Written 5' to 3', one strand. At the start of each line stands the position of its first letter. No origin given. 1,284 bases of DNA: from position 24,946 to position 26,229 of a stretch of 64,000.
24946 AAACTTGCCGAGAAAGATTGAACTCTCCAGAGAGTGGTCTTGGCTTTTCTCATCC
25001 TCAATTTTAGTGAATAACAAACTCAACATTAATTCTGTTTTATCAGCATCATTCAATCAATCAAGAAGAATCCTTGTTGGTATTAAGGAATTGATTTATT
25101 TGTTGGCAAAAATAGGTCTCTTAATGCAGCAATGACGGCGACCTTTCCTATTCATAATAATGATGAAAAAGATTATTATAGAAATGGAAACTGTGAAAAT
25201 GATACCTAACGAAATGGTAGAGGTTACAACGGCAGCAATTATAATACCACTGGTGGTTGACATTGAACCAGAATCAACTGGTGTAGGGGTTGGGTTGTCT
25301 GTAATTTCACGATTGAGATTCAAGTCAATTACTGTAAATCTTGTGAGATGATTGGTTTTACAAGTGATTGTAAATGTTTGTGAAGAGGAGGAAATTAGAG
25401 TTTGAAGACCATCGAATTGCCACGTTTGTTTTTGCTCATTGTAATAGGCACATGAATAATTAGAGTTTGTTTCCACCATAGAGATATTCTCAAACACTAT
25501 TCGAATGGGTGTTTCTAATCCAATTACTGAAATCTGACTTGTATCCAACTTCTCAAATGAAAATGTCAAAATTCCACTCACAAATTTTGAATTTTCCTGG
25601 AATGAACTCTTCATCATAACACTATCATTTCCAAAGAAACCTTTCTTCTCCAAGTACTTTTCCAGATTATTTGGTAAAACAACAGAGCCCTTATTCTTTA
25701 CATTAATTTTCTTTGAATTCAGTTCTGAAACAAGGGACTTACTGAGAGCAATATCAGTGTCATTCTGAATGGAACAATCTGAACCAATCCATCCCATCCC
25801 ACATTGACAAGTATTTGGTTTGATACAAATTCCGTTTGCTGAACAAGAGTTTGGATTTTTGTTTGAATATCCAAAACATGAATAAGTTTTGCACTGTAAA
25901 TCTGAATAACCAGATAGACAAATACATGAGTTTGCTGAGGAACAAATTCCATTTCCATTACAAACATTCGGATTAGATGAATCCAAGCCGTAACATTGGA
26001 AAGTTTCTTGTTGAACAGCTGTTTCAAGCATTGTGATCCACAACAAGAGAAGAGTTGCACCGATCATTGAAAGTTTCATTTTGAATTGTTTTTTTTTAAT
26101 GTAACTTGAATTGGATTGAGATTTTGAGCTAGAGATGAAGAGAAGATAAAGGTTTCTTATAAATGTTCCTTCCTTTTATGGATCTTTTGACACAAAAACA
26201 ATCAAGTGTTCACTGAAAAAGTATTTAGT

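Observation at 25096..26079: EGF-repeat receptor with a GPS-like autoproteolysis motif but only one transmembrane helix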

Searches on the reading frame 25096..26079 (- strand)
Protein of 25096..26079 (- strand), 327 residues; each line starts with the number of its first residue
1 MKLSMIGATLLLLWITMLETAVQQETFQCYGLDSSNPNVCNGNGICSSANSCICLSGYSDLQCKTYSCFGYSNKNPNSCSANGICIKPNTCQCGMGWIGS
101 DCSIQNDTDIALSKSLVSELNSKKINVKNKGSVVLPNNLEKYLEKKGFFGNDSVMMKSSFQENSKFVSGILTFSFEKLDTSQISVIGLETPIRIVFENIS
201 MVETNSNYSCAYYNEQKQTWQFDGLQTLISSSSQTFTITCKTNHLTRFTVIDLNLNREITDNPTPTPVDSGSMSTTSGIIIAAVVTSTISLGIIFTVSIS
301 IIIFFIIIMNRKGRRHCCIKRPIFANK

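Call 3: search_protein_families(library=pfam, proteins=[window:25096-26079:-], max_evalue=10)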
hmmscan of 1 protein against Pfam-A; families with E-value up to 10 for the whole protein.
window:25096-26079:- (327 aa): 10 families
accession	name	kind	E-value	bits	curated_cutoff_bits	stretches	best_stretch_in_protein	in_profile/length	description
PF07974.19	EGF_2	-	2.4e-07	31.4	22.1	2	77-102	6-32/32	EGF-like domain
PF23106.1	EGF_Teneurin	-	2.4e-07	31.1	24.3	2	76-104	2-29/30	Teneurin-like EGF domain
PF00008.33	EGF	-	2.5e-05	24.9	21.5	2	74-100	3-31/32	EGF-like domain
PF01825.27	GPS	-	3.1e-05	24.8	22.5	1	209-251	2-45/45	GPCR proteolysis site, GPS, motif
PF23301.1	EGF_PEAR1L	-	0.00013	22.3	37.5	1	82-104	15-37/49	Platelet endothelial aggregation receptor 1-like, EGF domain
PF21700.4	EGF_DL_JAG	-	0.0099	16.3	27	1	82-102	2-22/26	Delta-like/Jagged, EGF-like domain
PF25820.1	DUF7949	-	0.012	16.3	27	2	80-103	10-32/35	Domain of unknown function (DUF7949)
PF12661.13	hEGF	-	0.21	12.5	29.3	1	40-58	1-22/22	Human growth factor-like EGF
PF21795.3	JAG1-like_EGF2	-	2.2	8.8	27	0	83-102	3-22/25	Protein jagged-1-like, atypical EGF2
PF18720.7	EGF_Tenascin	-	6.2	7.4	25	1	76-103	3-29/29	Tenascin EGF domain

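Call 4: search_solved_structures(query=window:25096-26079:-, max_evalue=10, show_alignments=3)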
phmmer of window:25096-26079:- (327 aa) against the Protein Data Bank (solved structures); distinct sequences matched with E-value up to 10: 18.
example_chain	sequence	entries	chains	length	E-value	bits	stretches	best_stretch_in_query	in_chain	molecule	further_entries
9ufe_AA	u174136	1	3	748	0.00089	21.8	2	39-86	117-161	Tubular mastigoneme protein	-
6vhh_B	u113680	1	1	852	0.0015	21.1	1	130-254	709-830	Adhesion G protein-coupled receptor L3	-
2ygq_A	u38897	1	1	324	0.003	20.1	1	36-108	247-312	WNT INHIBITORY FACTOR 1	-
3ho3_A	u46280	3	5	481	0.015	17.8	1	34-103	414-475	Hedgehog-interacting protein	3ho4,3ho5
2wg3_C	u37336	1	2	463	0.017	17.6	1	34-103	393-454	HEDGEHOG-INTERACTING PROTEIN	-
7pgm_A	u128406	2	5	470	0.021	17.3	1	34-104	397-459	Hedgehog-interacting protein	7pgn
8hn0_A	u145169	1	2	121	0.026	17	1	38-104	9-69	Scavenger receptor class F member 1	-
5y2z_A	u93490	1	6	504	0.027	17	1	71-104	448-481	Disintegrin and metalloproteinase domain-containing protein 22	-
5y31_A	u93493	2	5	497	0.032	16.7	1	71-104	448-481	Disintegrin and metalloproteinase domain-containing protein 22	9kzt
2wft_A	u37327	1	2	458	0.038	16.4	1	34-103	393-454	HEDGEHOG-INTERACTING PROTEIN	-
3g5c_A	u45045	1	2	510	0.038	16.4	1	71-104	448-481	ADAM 22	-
2wfx_B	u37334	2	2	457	0.042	16.3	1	34-103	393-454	HEDGEHOG-INTERACTING PROTEIN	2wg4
8hpy_A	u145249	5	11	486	0.054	15.9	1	71-103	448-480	Disintegrin and metalloproteinase domain-containing protein 22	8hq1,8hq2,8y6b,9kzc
8hna_B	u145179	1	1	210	0.099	15.1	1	39-104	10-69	Scavenger receptor class F member 1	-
9ufe_FA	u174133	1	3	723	0.12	14.8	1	74-105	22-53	OCM6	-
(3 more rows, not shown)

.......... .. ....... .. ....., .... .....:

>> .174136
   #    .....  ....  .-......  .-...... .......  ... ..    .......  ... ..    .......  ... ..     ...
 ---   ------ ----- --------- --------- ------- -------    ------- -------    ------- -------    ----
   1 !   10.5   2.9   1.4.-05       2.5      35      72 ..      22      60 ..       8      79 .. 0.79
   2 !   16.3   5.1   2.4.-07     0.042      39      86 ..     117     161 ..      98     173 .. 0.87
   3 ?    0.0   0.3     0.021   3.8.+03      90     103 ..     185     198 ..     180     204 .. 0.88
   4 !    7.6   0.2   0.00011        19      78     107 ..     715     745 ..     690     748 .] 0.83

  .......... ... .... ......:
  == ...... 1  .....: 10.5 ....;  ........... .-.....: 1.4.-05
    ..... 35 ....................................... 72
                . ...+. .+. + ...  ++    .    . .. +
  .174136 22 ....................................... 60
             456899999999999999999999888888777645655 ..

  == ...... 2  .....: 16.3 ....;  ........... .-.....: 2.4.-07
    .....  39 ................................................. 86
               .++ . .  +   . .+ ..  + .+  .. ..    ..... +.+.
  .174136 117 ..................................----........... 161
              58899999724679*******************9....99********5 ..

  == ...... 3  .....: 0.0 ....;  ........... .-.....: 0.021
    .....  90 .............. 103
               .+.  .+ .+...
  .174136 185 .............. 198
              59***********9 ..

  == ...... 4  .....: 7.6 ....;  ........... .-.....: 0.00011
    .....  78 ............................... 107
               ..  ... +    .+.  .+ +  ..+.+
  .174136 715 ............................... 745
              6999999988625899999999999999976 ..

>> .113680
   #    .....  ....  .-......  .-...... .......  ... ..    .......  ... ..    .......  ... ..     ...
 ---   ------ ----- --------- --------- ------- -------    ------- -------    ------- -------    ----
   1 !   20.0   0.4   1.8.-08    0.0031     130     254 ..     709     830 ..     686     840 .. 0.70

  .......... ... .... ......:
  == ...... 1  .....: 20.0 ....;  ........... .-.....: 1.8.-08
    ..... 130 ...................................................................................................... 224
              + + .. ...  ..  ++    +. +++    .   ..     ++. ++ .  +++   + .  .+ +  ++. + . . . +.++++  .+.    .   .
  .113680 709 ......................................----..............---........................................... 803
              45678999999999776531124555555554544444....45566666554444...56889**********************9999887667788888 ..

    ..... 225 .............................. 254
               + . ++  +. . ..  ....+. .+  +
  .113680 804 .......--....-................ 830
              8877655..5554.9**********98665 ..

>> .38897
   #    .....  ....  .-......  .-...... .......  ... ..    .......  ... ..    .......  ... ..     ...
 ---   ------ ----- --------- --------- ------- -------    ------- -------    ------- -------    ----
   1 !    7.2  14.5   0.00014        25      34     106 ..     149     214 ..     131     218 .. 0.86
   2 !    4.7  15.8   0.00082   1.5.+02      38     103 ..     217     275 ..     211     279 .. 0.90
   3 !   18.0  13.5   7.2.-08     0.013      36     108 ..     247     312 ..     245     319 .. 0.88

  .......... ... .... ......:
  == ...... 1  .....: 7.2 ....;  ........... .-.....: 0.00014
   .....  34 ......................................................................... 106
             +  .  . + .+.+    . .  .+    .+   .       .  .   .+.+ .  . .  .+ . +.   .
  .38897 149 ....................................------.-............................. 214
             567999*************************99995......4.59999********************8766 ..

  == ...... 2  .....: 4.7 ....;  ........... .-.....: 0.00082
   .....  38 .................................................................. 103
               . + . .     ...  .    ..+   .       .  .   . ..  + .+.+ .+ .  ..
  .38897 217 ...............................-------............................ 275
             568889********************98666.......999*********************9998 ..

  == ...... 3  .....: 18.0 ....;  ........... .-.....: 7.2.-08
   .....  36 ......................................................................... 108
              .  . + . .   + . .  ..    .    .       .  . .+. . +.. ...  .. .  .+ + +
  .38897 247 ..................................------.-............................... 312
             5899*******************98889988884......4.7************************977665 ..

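Call 6: find_homologous_proteins(query=window:25096-26079:-)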
Query window:25096-26079:- (327 aa): 2 proteins with E <= 0.001 among 1344 candidates.
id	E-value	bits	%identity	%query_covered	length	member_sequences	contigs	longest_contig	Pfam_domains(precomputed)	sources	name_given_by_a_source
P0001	3.1e-209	712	99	99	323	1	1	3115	PF07974.20,PF23301.2,PF23106.2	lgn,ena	-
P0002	5.3e-35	139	34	77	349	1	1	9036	PF07974.20,PF25024.1,PF23301.2,PF23106.2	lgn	-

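Call 7: list_cluster_members(proteins=[window:25099-26079:-, window:26759-27610:+, window:23353-24573:-])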
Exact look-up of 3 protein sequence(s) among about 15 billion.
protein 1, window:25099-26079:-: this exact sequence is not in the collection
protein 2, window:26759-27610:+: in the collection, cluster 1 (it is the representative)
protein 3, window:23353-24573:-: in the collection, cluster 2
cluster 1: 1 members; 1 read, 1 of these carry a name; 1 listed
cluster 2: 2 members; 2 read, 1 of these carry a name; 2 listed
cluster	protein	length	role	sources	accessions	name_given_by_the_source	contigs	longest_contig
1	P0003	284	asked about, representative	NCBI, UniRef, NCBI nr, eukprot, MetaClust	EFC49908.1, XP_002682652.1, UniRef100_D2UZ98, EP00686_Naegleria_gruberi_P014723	predicted protein [Naegleria gruberi] | Predicted protein n=1 Tax=Naegleria gruberi TaxID=5762 RepID=D2UZ98_NAEGR | uncharacterized protein NAEGRDRAFT_45426 [Naegleria gruberi]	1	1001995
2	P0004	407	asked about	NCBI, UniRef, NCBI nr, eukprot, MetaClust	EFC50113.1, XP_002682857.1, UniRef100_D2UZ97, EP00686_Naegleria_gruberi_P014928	hypothetical protein NAEGRDRAFT_77900 [Naegleria gruberi] | Uncharacterized protein n=1 Tax=Naegleria gruberi TaxID=5762 RepID=D2UZ97_NAEGR | uncharacterized protein NAEGRDRAFT_77900 [Naegleria gruberi]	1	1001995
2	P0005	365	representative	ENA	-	-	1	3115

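Call 14: find_encoding_contigs(protein=P0002, flank=5000, max_places=4)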
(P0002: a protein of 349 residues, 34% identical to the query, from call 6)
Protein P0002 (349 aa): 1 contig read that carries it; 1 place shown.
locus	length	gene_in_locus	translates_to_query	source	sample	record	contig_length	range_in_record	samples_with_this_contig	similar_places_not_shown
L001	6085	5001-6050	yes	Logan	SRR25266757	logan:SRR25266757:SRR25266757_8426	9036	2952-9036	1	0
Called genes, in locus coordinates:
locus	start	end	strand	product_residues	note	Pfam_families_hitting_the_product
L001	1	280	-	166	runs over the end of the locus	-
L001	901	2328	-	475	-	PF00075:RNase_H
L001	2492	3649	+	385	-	-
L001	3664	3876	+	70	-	-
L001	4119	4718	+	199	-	-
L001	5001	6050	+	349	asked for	PF25024:EGF_TEN, PF07974:EGF_2 (weak), PF23106:EGF_Teneurin (weak), PF23301:EGF_PEAR1L (weak)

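Call 25: search_protein_families(library=pfam, proteins=[P0002], max_evalue=0.01)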
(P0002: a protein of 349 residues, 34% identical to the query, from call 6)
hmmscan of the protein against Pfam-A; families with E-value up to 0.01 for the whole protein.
P0002 (349 aa): 5 families
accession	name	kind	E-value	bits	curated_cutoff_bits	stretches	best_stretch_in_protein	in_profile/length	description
PF23106.1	EGF_Teneurin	-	3.8e-11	43.3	24.3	2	83-108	5-29/30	Teneurin-like EGF domain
PF07974.19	EGF_2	-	9.7e-11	42.3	22.1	2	43-67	7-32/32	EGF-like domain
PF25024.1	EGF_TEN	-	3e-09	37.3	65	1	40-109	64-125/234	Teneurin EGF domain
PF23301.1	EGF_PEAR1L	-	0.00097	19.6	37.5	1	86-107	15-36/49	Platelet endothelial aggregation receptor 1-like, EGF domain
PF21700.4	EGF_DL_JAG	-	0.0017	18.8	27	1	87-109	3-25/26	Delta-like/Jagged, EGF-like domain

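Call 27: list_cluster_members(proteins=[window:25099-26067:-, P0002, P0045, P0053, P0028, P0047, P0054, P0039, P0052, P0044])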
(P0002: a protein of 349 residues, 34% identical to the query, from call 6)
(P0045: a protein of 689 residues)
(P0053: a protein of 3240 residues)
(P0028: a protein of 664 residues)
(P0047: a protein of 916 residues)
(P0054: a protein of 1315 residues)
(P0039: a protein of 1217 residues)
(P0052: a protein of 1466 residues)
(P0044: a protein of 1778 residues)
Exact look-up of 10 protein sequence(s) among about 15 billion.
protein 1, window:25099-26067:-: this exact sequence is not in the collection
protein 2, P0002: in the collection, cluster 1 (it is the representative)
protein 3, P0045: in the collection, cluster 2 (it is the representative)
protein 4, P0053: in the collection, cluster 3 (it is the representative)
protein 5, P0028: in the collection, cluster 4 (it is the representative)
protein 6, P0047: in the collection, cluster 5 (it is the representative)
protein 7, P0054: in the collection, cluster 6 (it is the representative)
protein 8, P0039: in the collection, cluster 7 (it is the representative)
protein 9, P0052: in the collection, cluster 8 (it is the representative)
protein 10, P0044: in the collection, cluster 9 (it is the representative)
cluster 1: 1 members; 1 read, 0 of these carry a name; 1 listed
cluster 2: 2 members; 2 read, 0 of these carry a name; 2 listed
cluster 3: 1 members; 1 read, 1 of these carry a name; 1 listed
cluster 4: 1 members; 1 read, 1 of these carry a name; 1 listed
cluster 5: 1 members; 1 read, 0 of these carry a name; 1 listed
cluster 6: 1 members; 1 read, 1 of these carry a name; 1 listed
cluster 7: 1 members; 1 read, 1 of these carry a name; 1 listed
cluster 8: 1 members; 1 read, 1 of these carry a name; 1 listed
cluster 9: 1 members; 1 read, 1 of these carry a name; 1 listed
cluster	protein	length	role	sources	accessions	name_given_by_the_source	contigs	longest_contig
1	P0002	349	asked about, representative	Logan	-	-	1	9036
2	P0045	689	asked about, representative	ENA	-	-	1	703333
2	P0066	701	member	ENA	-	-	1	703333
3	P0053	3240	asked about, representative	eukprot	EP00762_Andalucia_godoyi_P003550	ANDGO_04233.mRNA.1 Sperm receptor for egg jelly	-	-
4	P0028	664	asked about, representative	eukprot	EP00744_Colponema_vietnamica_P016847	GILI01023657.1.p1 GENE.GILI01023657.1~~GILI01023657.1.p1 ORF type:complete len:711 ...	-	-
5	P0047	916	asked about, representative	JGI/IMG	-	-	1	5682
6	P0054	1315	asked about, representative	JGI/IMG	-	hypothetical protein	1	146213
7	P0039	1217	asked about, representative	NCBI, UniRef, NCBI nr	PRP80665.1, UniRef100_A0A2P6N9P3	hypothetical protein PROFUN_10720 [Planoprotostelium fungivorum] | Uncharacterized protein n=1 Tax=Planoprotostelium fungivorum TaxID=1890364 ...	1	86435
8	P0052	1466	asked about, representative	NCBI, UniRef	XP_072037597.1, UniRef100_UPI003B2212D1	uncharacterized protein [Amphiura filiformis] | uncharacterized protein n=1 Tax=Amphiura filiformis TaxID=82378 RepID=UPI003B2212D1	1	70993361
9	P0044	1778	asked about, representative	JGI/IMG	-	hypothetical protein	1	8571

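Call 49: find_encoding_contigs(protein=P0001, flank=3000, max_places=3)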
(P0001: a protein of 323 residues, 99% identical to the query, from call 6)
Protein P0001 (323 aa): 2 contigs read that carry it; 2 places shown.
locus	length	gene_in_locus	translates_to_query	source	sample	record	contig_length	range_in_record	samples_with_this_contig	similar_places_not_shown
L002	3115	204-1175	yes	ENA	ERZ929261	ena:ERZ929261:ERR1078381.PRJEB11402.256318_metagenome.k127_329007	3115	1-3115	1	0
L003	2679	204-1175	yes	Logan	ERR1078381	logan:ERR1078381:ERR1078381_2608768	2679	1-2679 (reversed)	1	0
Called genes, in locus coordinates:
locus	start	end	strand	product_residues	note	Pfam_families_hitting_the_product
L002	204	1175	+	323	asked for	PF07974:EGF_2 (faint), PF23106:EGF_Teneurin (faint), PF23301:EGF_PEAR1L (weak)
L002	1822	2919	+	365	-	-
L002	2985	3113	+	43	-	?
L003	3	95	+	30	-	?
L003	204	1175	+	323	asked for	PF07974:EGF_2 (faint), PF23106:EGF_Teneurin (faint), PF23301:EGF_PEAR1L (weak)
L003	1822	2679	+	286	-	?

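Call 55: predict_structure(alignment_id=A4)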
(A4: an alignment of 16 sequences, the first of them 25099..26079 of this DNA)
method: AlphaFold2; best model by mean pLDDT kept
length: 327 residues; sequences in the alignment: 16
mean_pLDDT: 78.8   pTM: 0.50
mean pLDDT of the five models: 78.8, 78.1, 78.1, 77.5, 75.7
residues with pLDDT >= 90: 96; 70-90: 156; 50-70: 46; < 50: 29
segments of 3 or more residues with pLDDT < 50: 24-26, 30-32, 261-275
pLDDT, mean of each block of 10 residues (from residue 1): 66 75 51 59 78 80 84 87 89 83 74 88 90 95 93 90 86 89 90 93 82 88 92 86 91 70 40 48 71 89 88 57 53
secondary structure, 60 per line:
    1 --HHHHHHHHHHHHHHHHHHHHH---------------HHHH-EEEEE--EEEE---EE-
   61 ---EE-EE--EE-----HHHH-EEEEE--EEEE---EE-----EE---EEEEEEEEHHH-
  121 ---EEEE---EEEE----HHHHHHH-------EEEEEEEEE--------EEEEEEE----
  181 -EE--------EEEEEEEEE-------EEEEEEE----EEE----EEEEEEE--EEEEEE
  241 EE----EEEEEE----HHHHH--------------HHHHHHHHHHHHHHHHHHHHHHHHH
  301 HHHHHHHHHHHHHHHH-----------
elements in order: H3-23 H39-42 E44-48 E51-54 H78-81 E83-87 E90-93 E109-116 E124-127 E131-134 H139-145 E153-161 E170-176 E192-200 E208-214 E219-221 E226-232 E235-242 E247-252 H257-261 H276-316
